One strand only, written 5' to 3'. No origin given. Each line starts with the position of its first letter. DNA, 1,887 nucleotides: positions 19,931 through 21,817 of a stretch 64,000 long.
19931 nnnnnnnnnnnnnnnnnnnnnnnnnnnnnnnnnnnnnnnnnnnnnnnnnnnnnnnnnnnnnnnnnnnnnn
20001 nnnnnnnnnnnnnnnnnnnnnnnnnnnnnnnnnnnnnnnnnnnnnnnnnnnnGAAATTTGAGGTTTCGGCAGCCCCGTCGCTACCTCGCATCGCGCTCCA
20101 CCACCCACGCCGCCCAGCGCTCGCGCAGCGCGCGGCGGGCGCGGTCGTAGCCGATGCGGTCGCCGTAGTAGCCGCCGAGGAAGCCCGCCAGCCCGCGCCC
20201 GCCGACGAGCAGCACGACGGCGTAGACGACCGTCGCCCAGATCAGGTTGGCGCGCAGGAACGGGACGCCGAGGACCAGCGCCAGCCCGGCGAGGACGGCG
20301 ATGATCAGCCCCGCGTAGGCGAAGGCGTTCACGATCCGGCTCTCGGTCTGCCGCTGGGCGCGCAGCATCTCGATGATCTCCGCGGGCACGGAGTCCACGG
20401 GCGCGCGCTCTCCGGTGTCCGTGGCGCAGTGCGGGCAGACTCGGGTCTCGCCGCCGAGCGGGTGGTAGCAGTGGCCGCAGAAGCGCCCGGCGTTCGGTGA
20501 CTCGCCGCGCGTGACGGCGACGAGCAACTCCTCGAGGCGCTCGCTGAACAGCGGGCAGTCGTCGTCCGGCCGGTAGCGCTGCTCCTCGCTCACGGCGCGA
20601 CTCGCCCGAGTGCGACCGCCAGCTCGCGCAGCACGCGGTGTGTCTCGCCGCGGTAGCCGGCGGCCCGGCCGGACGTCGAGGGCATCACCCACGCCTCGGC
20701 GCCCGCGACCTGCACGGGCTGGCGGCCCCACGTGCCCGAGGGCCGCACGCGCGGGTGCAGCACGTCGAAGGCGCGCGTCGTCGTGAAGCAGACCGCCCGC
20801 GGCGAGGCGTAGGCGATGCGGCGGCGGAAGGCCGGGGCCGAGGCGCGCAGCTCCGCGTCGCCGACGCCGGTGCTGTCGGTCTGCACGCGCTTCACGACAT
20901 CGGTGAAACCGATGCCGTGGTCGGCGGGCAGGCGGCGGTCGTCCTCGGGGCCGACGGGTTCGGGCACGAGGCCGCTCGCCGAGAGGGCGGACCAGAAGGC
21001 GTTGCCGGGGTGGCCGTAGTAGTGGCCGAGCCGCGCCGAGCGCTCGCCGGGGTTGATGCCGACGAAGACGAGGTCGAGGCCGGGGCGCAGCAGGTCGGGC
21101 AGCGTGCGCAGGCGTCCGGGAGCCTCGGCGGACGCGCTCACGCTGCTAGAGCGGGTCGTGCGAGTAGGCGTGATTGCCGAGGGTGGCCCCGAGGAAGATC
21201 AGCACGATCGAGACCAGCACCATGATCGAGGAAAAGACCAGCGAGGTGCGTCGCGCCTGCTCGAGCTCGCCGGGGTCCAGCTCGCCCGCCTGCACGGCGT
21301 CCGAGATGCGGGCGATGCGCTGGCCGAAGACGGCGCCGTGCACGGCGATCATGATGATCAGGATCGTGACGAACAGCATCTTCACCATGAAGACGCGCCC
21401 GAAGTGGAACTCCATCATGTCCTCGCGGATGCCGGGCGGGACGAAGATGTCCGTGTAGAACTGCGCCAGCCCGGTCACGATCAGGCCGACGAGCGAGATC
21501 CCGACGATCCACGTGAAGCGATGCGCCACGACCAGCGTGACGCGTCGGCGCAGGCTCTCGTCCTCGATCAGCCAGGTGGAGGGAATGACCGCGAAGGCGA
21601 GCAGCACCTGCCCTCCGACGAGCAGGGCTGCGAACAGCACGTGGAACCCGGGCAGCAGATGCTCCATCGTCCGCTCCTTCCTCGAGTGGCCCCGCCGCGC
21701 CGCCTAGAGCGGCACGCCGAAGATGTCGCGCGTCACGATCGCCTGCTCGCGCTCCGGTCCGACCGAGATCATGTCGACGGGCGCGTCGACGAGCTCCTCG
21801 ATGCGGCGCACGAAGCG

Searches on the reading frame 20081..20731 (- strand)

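Call 4: search_protein_families(library=pfam, proteins=[window:20081-20731:-], max_evalue=1)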
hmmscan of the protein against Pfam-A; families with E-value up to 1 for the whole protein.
window:20081-20731:- (216 aa): 5 families
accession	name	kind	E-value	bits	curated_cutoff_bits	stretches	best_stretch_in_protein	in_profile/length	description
PF12773.13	DZR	-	0.0045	17.6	27.3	1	78-105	8-33/45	Double zinc ribbon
PF13240.11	Zn_Ribbon_1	-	0.027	14.7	25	1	84-104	1-21/23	zinc-ribbon domain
PF17529.7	DUF5450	-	0.11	13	25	1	11-84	14-88/161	Family of unknown function (DUF5450)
PF18159.6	S_4TM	-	0.13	12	26.9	1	118-178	11-70/291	SMODS-associating 4TM effector domain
PF24463.1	DUF7577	-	0.68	10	28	0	95-102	1-8/27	Domain of unknown function (DUF7577)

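Call 5: search_protein_families(library=padloc, proteins=[window:20081-20731:-], max_evalue=1)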
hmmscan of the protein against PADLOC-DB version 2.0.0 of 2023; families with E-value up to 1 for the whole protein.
window:20081-20731:- (216 aa): 1 family
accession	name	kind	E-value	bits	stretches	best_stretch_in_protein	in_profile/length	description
PDLC00716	Effector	-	0.061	11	1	118-176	12-68/302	4TM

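Call 6: search_protein_families(library=ncbifam, proteins=[window:20081-20731:-], max_evalue=1)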
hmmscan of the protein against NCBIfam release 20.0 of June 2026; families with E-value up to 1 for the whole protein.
window:20081-20731:- (216 aa): 1 family
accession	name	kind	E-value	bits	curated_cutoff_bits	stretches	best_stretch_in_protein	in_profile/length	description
NF001276.0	PRK00235.1-2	equivalog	0.0046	16.4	322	1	131-178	35-82/260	adenosylcobinamide-GDP ribazoletransferase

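Call 7: search_protein_families(library=phrogs, proteins=[window:20081-20731:-], max_evalue=1)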
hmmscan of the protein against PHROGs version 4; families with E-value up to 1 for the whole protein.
window:20081-20731:- (216 aa): 2 families
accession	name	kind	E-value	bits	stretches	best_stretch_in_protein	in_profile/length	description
phrog_38508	-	unknown function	0.34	12.1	1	80-129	23-66/102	-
phrog_6586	-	unknown function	0.8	10.6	0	85-109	6-30/129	-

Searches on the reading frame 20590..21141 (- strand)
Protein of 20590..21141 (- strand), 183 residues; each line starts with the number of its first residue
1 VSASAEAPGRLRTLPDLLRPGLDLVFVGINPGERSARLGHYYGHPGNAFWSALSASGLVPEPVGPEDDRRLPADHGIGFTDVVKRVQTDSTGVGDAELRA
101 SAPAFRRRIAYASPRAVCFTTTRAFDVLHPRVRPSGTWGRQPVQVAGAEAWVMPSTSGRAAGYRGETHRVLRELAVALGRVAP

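Call 4: search_protein_families(library=pfam, proteins=[window:20590-21141:-], max_evalue=1)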
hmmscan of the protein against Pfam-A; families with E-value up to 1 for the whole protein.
window:20590-21141:- (183 aa): 1 family
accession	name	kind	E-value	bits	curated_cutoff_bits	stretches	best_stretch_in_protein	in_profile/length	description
PF03167.25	UDG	-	9.2e-16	58.6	24.3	1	16-169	2-131/141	Uracil DNA glycosylase superfamily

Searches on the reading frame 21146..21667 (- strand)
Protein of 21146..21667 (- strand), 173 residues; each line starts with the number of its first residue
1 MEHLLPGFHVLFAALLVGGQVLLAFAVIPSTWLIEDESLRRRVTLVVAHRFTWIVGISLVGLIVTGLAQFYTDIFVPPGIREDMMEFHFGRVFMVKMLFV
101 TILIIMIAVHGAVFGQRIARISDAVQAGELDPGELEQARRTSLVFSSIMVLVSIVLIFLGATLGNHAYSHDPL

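Call 4: search_protein_families(library=pfam, proteins=[window:21146-21667:-], max_evalue=1)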
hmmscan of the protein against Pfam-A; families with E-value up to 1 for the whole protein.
window:21146-21667:- (173 aa): 4 families
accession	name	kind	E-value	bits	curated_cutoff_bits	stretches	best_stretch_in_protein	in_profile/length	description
PF05425.18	CopD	-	0.0012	19.6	32.1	1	47-156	3-102/105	Copper resistance protein D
PF01769.21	MgtE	-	0.013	16.2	27.6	1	105-163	3-61/125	Divalent cation transporter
PF18240.7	PSII_Pbs31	-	0.34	11.7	25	1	112-130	12-30/93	Photosystem II Psb31 protein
PF13664.11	DUF4149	-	0.37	11.5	24.6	1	11-122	1-97/102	Domain of unknown function (DUF4149)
